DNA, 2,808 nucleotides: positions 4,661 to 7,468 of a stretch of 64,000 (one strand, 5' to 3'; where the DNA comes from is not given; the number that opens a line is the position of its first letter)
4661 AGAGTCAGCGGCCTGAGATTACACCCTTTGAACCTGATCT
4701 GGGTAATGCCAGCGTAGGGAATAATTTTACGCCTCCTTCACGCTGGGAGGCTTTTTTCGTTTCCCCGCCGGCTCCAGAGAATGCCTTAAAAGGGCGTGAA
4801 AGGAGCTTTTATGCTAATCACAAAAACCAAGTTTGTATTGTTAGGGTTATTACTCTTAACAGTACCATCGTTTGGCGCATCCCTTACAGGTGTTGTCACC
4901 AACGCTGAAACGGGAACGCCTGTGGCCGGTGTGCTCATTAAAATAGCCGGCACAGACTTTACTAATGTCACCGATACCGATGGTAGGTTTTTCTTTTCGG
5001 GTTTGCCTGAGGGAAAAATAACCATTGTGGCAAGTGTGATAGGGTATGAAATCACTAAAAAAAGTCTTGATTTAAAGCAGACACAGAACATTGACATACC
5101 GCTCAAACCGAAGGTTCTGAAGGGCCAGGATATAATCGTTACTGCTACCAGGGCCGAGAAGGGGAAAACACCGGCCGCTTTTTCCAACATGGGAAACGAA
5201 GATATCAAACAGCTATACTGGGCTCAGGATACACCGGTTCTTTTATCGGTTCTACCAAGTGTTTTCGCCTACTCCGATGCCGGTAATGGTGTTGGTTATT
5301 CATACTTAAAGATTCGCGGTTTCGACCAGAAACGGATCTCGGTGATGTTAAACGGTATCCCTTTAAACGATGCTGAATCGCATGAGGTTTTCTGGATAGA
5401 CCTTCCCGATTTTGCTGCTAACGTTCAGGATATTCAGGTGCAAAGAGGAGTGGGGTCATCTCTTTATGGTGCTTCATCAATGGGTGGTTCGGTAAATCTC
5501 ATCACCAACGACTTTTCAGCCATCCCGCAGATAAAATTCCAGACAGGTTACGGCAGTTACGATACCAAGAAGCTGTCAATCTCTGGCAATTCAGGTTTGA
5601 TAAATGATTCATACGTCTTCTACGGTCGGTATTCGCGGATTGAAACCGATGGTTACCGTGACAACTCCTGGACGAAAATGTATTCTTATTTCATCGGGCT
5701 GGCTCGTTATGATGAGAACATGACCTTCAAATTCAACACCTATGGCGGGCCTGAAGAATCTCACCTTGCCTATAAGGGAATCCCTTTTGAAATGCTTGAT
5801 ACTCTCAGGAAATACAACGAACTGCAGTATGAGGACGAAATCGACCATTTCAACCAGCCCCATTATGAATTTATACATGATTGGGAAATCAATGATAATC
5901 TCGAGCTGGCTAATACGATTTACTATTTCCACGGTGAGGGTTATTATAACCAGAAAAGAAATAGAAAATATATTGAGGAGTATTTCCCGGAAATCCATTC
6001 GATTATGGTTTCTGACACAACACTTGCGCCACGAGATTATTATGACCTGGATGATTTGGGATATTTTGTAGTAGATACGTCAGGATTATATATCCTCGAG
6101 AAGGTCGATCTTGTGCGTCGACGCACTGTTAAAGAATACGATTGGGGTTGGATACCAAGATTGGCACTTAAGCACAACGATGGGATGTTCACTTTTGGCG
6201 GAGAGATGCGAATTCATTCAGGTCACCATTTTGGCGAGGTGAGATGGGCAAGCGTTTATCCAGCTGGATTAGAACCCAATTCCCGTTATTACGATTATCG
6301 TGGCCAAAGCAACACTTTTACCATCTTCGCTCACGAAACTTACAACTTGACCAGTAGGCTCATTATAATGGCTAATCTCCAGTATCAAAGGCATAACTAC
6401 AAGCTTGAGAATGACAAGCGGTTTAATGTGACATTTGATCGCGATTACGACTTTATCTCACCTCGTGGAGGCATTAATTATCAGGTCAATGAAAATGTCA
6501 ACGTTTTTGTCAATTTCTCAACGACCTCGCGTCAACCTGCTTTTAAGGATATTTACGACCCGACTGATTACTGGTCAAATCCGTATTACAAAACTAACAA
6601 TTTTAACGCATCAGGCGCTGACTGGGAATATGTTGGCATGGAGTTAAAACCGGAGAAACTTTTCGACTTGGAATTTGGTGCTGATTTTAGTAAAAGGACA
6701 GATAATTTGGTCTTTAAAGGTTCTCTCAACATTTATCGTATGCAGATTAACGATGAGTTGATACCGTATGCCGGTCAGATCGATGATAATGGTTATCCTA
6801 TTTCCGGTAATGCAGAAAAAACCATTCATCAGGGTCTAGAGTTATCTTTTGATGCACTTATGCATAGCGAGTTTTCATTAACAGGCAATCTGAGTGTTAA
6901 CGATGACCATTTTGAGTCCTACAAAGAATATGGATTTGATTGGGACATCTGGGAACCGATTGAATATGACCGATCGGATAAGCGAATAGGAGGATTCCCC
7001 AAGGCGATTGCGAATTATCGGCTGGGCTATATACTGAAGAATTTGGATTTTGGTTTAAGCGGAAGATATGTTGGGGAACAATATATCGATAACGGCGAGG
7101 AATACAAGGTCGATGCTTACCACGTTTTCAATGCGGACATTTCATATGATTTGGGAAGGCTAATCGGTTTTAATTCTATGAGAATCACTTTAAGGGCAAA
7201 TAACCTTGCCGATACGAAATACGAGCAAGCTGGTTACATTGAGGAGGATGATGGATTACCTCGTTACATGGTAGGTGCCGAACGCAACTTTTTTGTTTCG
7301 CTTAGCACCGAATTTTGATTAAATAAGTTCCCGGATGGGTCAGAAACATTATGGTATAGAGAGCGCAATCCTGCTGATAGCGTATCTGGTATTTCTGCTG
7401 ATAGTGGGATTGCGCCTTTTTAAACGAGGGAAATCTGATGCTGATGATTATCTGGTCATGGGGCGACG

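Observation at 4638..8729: TPP riboswitch controlling a TonB-dependent receptor plus SSF-family symporter pair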

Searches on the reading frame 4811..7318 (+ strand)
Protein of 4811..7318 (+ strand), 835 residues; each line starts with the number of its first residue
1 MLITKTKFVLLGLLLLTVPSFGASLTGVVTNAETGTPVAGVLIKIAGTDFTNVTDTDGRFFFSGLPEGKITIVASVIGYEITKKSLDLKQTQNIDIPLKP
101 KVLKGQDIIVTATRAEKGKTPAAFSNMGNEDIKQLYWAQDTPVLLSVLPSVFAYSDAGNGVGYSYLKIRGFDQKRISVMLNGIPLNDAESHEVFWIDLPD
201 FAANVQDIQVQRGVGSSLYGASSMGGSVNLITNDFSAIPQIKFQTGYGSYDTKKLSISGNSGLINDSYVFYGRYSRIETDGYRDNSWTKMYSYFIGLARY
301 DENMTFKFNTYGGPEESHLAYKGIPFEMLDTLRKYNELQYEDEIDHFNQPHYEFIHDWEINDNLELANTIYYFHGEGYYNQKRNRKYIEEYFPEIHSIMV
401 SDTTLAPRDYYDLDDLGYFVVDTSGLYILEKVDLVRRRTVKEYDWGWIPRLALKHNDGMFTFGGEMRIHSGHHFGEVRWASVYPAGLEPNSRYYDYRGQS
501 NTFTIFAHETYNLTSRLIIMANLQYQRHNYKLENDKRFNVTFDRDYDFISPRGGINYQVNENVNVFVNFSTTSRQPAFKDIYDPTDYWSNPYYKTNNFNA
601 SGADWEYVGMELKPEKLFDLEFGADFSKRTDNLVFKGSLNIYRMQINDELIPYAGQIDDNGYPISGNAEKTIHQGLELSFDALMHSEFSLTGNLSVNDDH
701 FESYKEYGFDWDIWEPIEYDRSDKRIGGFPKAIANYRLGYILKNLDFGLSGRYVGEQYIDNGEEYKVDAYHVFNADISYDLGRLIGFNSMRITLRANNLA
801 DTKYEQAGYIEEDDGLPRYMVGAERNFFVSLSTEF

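Call 11: search_protein_families(library=pfam, proteins=[window:4811-7318:+])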
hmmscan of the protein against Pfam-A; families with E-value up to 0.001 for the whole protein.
window:4811-7318:+ (835 aa): 4 families
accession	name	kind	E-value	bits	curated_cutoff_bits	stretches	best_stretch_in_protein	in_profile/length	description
PF00593.30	TonB_dep_Rec_b-barrel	-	2.9e-33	116.9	27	1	339-799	50-436/436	TonB dependent receptor-like, beta-barrel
PF13715.12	CarbopepD_reg_2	-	1.5e-15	57.4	32.2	1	25-109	1-87/88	CarboxypepD_reg-like domain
PF07715.20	Plug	-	7.1e-15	55.9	23.9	1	118-226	3-106/107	TonB-dependent Receptor Plug Domain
PF13620.12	CarboxypepD_reg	-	2.1e-13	50.9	32.3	1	24-98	1-81/82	Carboxypeptidase regulatory-like domain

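Call 12: search_protein_families(library=ncbifam, proteins=[window:4811-7318:+])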
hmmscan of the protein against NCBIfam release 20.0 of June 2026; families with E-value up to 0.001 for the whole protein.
window:4811-7318:+ (835 aa): 20 families
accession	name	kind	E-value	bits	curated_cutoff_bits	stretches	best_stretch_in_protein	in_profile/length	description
TIGR01783.1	TonB-siderophor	subfamily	9e-41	140.2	223.5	2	491-835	349-649/649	TonB-dependent siderophore receptor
TIGR01785.1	TonB-hemin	subfamily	4.8e-25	88.1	316.85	2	491-835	351-677/677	TonB-dependent heme/hemoglobin receptor family protein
TIGR01779.1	TonB-B12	equivalog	1.7e-20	73.2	599.7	1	106-261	29-182/614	TonB-dependent vitamin B12 receptor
TIGR01786.1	TonB-hemlactrns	subfamily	1.2e-17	63.6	323.75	2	108-249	3-150/719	TonB-dependent hemoglobin/transferrin/lactoferrin family receptor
NF007465.0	PRK10044.1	equivalog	1.1e-15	56.9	803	2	742-811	639-707/726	ferrichrome porin FhuA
NF007926.1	PRK10641.1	equivalog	8.6e-14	51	836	1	106-265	28-184/617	TonB-dependent vitamin B12 receptor BtuB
NF049944.1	TonB_dep_PUIUD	equivalog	5.5e-13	48.1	850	1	167-284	104-225/686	TonB-dependent receptor, PUIUD motif-type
NF047944.1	FoxamRcptFoxA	equivalog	3.2e-10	39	1300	1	145-258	78-190/697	ferrioxamine B receptor FoxA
NF052345.1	S_layer_anammox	exception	1.5e-08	32.6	1400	1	23-118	1313-1411/1596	Kustd1514 family S-layer glycoprotein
NF007478.2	PRK10064.1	equivalog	6.7e-08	31.2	745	1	104-234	29-159/663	catecholate siderophore receptor CirA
NF010650.0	PRK14049.1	equivalog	1.1e-07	30.4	904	0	164-271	124-225/729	ferrioxamine B receptor precursor protein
TIGR01776.1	TonB-tbp-lbp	subfamily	2.5e-07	29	468.8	1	161-237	111-193/946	lactoferrin/transferrin family TonB-dependent receptor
TIGR01782.1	TonB-Xanth-Caul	subfamily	1.1e-06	27.2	310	1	662-832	701-865/868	TonB-dependent receptor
NF041676.1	FecA_OM_dicitr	equivalog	1.6e-06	26.4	1100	0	145-240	156-253/773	TonB-dependent Fe(3+) dicitrate receptor FecA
NF010010.0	PRK13483.1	equivalog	1e-05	23.8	927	1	106-234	34-164/660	ligand-gated channel protein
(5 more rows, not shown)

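Call 41: find_homologous_proteins(query=window:4811-7315:+)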
Query window:4811-7315:+ (835 aa): 6421 proteins with E <= 0.001 among 8000 candidates; the best 120 are listed.
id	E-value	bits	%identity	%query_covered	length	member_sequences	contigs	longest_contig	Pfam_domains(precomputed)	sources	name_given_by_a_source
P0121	0.0e+0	1936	100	100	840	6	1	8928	PF13715.13,PF07715.21,PF13620.13,PF00593.31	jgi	-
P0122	0.0e+0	1769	91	100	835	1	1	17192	PF13715.13,PF07715.21,PF13620.13,PF00593.31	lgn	-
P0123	0.0e+0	1672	85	100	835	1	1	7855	PF13715.13,PF07715.21,PF13620.13,PF00593.31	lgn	-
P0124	0.0e+0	1399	70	100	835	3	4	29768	PF13715.13,PF07715.21,PF13620.13,PF00593.31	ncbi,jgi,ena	-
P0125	0.0e+0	1328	66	100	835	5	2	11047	PF13715.13,PF07715.21,PF13620.13,PF00593.31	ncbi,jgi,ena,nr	ncbi:MAG: TonB-dependent receptor [candidate division Zixibacteria bacterium]|nr:TonB-dependent rece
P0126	0.0e+0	1308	66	98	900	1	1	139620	PF13715.13,PF07715.21,PF13620.13,PF00593.31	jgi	-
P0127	0.0e+0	1306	65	100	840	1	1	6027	PF13715.13,PF07715.21,PF13620.13,PF00593.31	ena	-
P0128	0.0e+0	1256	64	100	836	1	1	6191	PF13715.13,PF07715.21,PF13620.13,PF00593.31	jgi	-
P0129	0.0e+0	1214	64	98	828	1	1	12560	PF13715.13,PF07715.21,PF00593.31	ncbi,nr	ncbi:MAG: TonB-dependent receptor, partial [candidate division Zixibacteria bacterium]|nr:TonB-depen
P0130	0.0e+0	1207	62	99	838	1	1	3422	PF13715.13,PF07715.21,PF13620.13,PF00593.31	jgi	jgi:iron complex outermembrane receptor protein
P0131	0.0e+0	1170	60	98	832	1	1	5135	PF13715.13,PF07715.21,PF13620.13,PF00593.31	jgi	jgi:iron complex outermembrane receptor protein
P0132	0.0e+0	1169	60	100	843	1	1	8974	PF13715.13,PF07715.21,PF13620.13,PF00593.31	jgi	-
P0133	0.0e+0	1151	59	99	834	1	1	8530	PF13715.13,PF07715.21,PF13620.13,PF00593.31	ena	-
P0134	0.0e+0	1135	59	97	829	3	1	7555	PF13715.13,PF07715.21,PF13620.13,PF00593.31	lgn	-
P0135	0.0e+0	1132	58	100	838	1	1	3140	PF13715.13,PF07715.21,PF13620.13,PF00593.31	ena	-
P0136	0.0e+0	1125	57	100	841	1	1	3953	PF13715.13,PF07715.21,PF13620.13,PF00593.31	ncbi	-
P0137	0.0e+0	1117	59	98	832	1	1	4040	PF13715.13,PF07715.21,PF13620.13,PF00593.31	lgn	-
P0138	0.0e+0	1116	57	99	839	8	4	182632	PF13715.13,PF07715.21,PF13620.13,PF00593.31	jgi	jgi:iron complex outermembrane receptor protein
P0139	0.0e+0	1113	58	99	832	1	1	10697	PF13715.13,PF07715.21,PF13620.13,PF00593.31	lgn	-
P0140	0.0e+0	1111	57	99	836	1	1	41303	PF13715.13,PF07715.21,PF13620.13,PF00593.31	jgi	jgi:iron complex outermembrane receptor protein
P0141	0.0e+0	1109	58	99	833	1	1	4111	PF13715.13,PF07715.21,PF13620.13,PF00593.31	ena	-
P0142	0.0e+0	1107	58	98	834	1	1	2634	PF13715.13,PF07715.21,PF13620.13,PF00593.31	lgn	-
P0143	0.0e+0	1107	58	99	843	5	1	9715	PF13715.13,PF07715.21,PF13620.13,PF00593.31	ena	-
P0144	0.0e+0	1103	58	99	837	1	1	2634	PF13715.13,PF07715.21,PF13620.13,PF00593.31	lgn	-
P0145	0.0e+0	1103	56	99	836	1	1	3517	PF13715.13,PF07715.21,PF13620.13,PF00593.31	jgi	jgi:iron complex outermembrane receptor protein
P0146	0.0e+0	1102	58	100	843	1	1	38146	PF13715.13,PF07715.21,PF13620.13,PF00593.31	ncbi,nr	ncbi:MAG: TonB-dependent receptor [candidate division Zixibacteria bacterium]|nr:TonB-dependent rece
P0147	0.0e+0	1100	59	97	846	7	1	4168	PF13715.13,PF07715.21,PF13620.13,PF00593.31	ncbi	ncbi:MAG: TonB-dependent receptor [candidate division Zixibacteria bacterium]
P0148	0.0e+0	1100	57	99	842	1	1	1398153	PF13715.13,PF07715.21,PF13620.13,PF00593.31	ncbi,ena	-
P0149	0.0e+0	1097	57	100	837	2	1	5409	PF13715.13,PF07715.21,PF13620.13,PF00593.31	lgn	-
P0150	0.0e+0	1096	58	99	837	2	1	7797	PF13715.13,PF07715.21,PF13620.13,PF00593.31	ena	-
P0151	0.0e+0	1092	56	100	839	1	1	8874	PF13715.13,PF07715.21,PF13620.13,PF00593.31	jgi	jgi:iron complex outermembrane recepter protein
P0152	0.0e+0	1076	56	99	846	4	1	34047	PF13715.13,PF07715.21,PF13620.13,PF00593.31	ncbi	-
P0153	0.0e+0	1075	58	97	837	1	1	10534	PF13715.13,PF07715.21,PF13620.13,PF00593.31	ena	-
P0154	0.0e+0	1068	56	98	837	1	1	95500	PF13715.13,PF07715.21,PF13620.13,PF00593.31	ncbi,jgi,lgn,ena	-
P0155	0.0e+0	1062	56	98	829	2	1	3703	PF13715.13,PF07715.21,PF13620.13,PF00593.31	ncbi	-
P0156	0.0e+0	1059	56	97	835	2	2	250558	PF13715.13,PF07715.21,PF13620.13,PF00593.31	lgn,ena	-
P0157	0.0e+0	1043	57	97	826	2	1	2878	PF13715.13,PF07715.21,PF13620.13,PF00593.31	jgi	-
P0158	0.0e+0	1042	55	99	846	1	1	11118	PF13715.13,PF07715.21,PF13620.13,PF00593.31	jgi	-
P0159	0.0e+0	1040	56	99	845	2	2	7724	PF13715.13,PF07715.21,PF13620.13,PF00593.31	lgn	-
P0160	0.0e+0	1039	56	98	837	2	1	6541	PF13715.13,PF07715.21,PF13620.13,PF00593.31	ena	-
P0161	0.0e+0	1036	55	100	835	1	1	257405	PF13715.13,PF07715.21,PF13620.13,PF00593.31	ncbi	-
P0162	0.0e+0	1033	55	100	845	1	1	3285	PF13715.13,PF07715.21,PF13620.13,PF00593.31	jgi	jgi:iron complex outermembrane receptor protein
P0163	0.0e+0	1030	55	100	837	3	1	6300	PF13715.13,PF07715.21,PF13620.13,PF00593.31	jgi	-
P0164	0.0e+0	1030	55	99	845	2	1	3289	PF13715.13,PF07715.21,PF13620.13,PF00593.31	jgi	-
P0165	0.0e+0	1020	54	98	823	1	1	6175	PF13715.13,PF07715.21,PF13620.13,PF00593.31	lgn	-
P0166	1.2e-251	856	48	99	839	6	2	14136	PF13715.13,PF07715.21,PF13620.13,PF00593.31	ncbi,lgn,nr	ncbi:MAG: TonB-dependent receptor [Bacteroidetes bacterium]|nr:TonB-dependent receptor [Bacteroidota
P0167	1.5e-247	842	47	97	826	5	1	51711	PF13715.13,PF07715.21,PF13620.13,PF00593.31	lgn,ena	-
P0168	8.8e-247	840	46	98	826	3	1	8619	PF13715.13,PF07715.21,PF13620.13,PF00593.31,PF09430.17,PF22904.4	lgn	-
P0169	5.0e-242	824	46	98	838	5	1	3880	PF13715.13,PF07715.21,PF08308.18,PF13620.13,PF00593.31,PF22904.4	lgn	-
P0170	8.2e-240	816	45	100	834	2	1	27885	PF13715.13,PF07715.21,PF13620.13,PF00593.31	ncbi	-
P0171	1.3e-238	813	45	99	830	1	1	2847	PF13715.13,PF07715.21,PF13620.13,PF00593.31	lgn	-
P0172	3.8e-238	811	46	99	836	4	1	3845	PF13715.13,PF07715.21,PF14686.13,PF13620.13,PF00593.31,PF22904.4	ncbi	-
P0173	2.0e-237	809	59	73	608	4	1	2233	PF00593.31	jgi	jgi:iron complex outermembrane receptor protein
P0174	7.8e-235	800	45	99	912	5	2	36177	PF13715.13,PF07715.21,PF13620.13,PF00593.31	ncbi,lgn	-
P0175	1.4e-234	799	45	97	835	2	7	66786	PF13715.13,PF07715.21,PF13620.13,PF00593.31,PF09430.17,PF22904.4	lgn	-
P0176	3.5e-233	795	44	99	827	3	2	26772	PF13715.13,PF07715.21,PF13620.13,PF00593.31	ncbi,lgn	-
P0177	4.7e-231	787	44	99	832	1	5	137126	PF13715.13,PF07715.21,PF13620.13,PF00593.31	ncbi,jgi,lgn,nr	ncbi:MAG: TonB-dependent receptor [Ignavibacteria bacterium]|nr:TonB-dependent receptor [Ignavibacte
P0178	4.7e-231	787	45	97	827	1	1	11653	PF13715.13,PF07715.21,PF13620.13,PF00593.31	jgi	jgi:iron complex outermembrane recepter protein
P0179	6.5e-231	787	44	99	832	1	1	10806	PF13715.13,PF07715.21,PF13620.13,PF00593.31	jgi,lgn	-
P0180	6.6e-231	787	45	99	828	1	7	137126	PF13715.13,PF07715.21,PF13620.13,PF00593.31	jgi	-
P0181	5.0e-230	784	43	98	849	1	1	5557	PF13715.13,PF07715.21,PF13620.13,PF00593.31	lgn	-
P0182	1.7e-229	782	46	96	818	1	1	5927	PF13715.13,PF07715.21,PF13620.13,PF00593.31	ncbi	-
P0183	6.8e-229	780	43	98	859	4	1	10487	PF13715.13,PF07715.21,PF13620.13,PF00593.31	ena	-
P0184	3.2e-227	775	44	97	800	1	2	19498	PF13715.13,PF07715.21,PF13620.13,PF00593.31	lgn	-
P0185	2.7e-226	772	42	99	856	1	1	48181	PF13715.13,PF07715.21,PF13620.13,PF00593.31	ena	-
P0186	8.6e-224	763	45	99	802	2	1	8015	PF13715.13,PF07715.21,PF13620.13,PF00593.31,PF14905.13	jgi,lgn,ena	-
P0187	2.6e-222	759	43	98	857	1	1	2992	PF13715.13,PF07715.21,PF13620.13,PF00593.31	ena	-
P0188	2.5e-221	755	42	99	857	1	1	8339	PF13715.13,PF07715.21,PF13620.13,PF00593.31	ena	-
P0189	5.9e-221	754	41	99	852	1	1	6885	PF13715.13,PF07715.21,PF13620.13,PF00593.31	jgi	jgi:iron complex outermembrane receptor protein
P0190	1.4e-218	746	44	99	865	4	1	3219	PF13715.13,PF07715.21,PF17802.8,PF13620.13,PF00593.31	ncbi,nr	ncbi:TonB-dependent receptor [bacterium]|nr:TonB-dependent receptor [bacterium]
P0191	3.0e-215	735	41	99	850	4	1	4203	PF13715.13,PF07715.21,PF13620.13,PF00593.31,PF09430.17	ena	-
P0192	5.4e-215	734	41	98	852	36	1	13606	PF13715.13,PF07715.21,PF13620.13,PF00593.31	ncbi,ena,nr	ncbi:MAG TPA: TonB-dependent receptor [Candidatus Latescibacteria bacterium]|nr:TonB-dependent recep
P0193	3.2e-213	729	40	99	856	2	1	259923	PF13715.13,PF07715.21,PF13620.13,PF00593.31,PF09430.17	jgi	jgi:iron complex outermembrane recepter protein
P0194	3.8e-207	708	42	99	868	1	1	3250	PF13715.13,PF07715.21,PF13620.13,PF00593.31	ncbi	ncbi:MAG: TonB-dependent receptor [bacterium]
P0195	1.3e-206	707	61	57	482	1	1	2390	PF00593.31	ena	-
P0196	2.0e-206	706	42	98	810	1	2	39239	PF13715.13,PF07715.21,PF13620.13,PF00593.31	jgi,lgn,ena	-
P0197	2.6e-206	706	42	99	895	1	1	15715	PF13715.13,PF07715.21,PF17802.8,PF13620.13,PF00593.31,PF22904.4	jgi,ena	-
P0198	3.0e-204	699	42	99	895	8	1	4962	PF13715.13,PF07715.21,PF13620.13,PF00593.31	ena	-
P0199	4.3e-202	692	43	97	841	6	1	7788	PF13715.13,PF07715.21,PF13620.13,PF00593.31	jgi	jgi:iron complex outermembrane receptor protein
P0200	4.8e-201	688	41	100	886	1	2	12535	PF13715.13,PF07715.21,PF13620.13,PF00593.31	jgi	jgi:iron complex outermembrane receptor protein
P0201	6.7e-200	684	41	100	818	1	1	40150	PF13715.13,PF07715.21,PF13620.13,PF00593.31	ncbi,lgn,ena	-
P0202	4.9e-198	678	41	99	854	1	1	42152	PF13715.13,PF07715.21,PF13620.13,PF00593.31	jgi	-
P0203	2.7e-196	673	40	99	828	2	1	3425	PF13715.13,PF07715.21,PF13620.13,PF00593.31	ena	-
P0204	5.3e-196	672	41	99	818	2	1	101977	PF13715.13,PF07715.21,PF13620.13,PF00593.31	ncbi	-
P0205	9.2e-196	671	41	99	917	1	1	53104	PF13715.13,PF07715.21,PF13620.13,PF00593.31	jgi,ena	-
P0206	1.9e-195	670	40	98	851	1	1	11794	PF13715.13,PF07715.21,PF13620.13,PF00593.31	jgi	jgi:iron complex outermembrane recepter protein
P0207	8.5e-194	664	40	100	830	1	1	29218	PF13715.13,PF07715.21,PF13620.13,PF00593.31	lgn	-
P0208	1.3e-192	660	40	99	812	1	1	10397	PF13715.13,PF07715.21,PF13620.13,PF00593.31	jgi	jgi:iron complex outermembrane receptor protein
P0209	2.0e-192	660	41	99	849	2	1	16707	PF13715.13,PF07715.21,PF13620.13,PF00593.31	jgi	jgi:iron complex outermembrane receptor protein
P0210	1.2e-190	654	39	100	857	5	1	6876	PF13715.13,PF07715.21,PF13620.13,PF00593.31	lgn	-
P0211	3.2e-189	649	40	99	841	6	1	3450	PF13715.13,PF07715.21,PF13620.13,PF00593.31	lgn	-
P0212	1.3e-188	647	41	92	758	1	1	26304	PF07715.21,PF00593.31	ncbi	ncbi:TonB-dependent receptor, partial [Candidatus Zixiibacteriota bacterium]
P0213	5.3e-188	645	39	97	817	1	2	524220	PF13715.13,PF07715.21,PF13620.13,PF00593.31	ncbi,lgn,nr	ncbi:TonB-dependent receptor [candidate division KSB1 bacterium]|nr:TonB-dependent receptor [candida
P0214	6.3e-188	645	39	100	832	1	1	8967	PF13715.13,PF07715.21,PF13620.13,PF00593.31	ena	-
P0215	6.3e-188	645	39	100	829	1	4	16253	PF13715.13,PF07715.21,PF13620.13,PF00593.31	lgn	-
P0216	2.3e-187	643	40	99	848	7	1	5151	PF13715.13,PF07715.21,PF13620.13,PF00593.31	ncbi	-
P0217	2.3e-186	640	39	97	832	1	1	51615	PF13715.13,PF07715.21,PF13620.13,PF00593.31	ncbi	-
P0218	2.4e-186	640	39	97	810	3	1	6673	PF13715.13,PF07715.21,PF13620.13,PF00593.31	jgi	jgi:iron complex outermembrane receptor protein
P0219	4.7e-186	639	39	99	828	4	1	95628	PF13715.13,PF07715.21,PF13620.13,PF00593.31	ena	-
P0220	5.4e-186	638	39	99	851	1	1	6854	PF13715.13,PF07715.21,PF13620.13,PF00593.31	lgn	-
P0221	7.3e-186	638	40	99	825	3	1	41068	PF13715.13,PF07715.21,PF13620.13,PF00593.31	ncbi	-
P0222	3.8e-185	636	40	97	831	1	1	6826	PF13715.13,PF07715.21,PF13620.13,PF00593.31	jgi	-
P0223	7.2e-185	635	41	99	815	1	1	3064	PF13715.13,PF07715.21,PF13620.13,PF00593.31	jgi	jgi:iron complex outermembrane receptor protein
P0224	8.6e-185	634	38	97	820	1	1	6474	PF13715.13,PF07715.21,PF13620.13,PF00593.31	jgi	jgi:iron complex outermembrane recepter protein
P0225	1.6e-184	634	38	99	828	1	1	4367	PF13715.13,PF07715.21,PF13620.13,PF00593.31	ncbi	-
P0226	2.6e-184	633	39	98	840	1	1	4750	PF13715.13,PF07715.21,PF13620.13,PF00593.31,PF22904.4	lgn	-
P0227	2.8e-184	633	39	99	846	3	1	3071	PF13715.13,PF07715.21,PF13620.13,PF00593.31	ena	-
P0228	3.1e-184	633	39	99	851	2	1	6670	PF13715.13,PF07715.21,PF13620.13,PF00593.31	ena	-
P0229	3.7e-184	632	39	99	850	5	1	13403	PF13715.13,PF07715.21,PF13620.13,PF00593.31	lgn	-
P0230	5.1e-184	632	41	98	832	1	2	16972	PF13715.13,PF07715.21,PF13620.13,PF00593.31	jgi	-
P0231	1.4e-183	630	40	99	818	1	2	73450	PF13715.13,PF07715.21,PF13620.13,PF00593.31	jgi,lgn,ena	-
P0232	1.8e-183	630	38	99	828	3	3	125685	PF13715.13,PF07715.21,PF13620.13,PF00593.31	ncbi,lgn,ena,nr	ncbi:colicin I receptor precursor [bacterium BMS3Bbin03]|nr:colicin I receptor precursor [bacterium 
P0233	1.8e-183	630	39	99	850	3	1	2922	PF13715.13,PF07715.21,PF13620.13,PF00593.31,PF09430.17,PF22904.4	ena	-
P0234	3.2e-183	629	40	99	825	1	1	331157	PF13715.13,PF07715.21,PF13620.13,PF00593.31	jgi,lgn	jgi:iron complex outermembrane receptor protein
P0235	4.3e-183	629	39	98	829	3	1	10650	PF13715.13,PF07715.21,PF13620.13,PF00593.31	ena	-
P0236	4.8e-183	629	39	97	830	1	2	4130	PF13715.13,PF07715.21,PF13620.13,PF00593.31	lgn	-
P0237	5.0e-183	629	38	99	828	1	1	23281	PF13715.13,PF07715.21,PF13620.13,PF00593.31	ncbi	-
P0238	7.1e-183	628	39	98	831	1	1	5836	PF13715.13,PF07715.21,PF13620.13,PF00593.31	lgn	-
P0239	9.3e-183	628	39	99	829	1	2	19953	PF13715.13,PF07715.21,PF13620.13,PF00593.31,PF09430.17,PF22904.4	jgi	jgi:iron complex outermembrane receptor protein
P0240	5.3e-182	625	40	99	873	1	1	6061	PF13715.13,PF07715.21,PF13620.13,PF00593.31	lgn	-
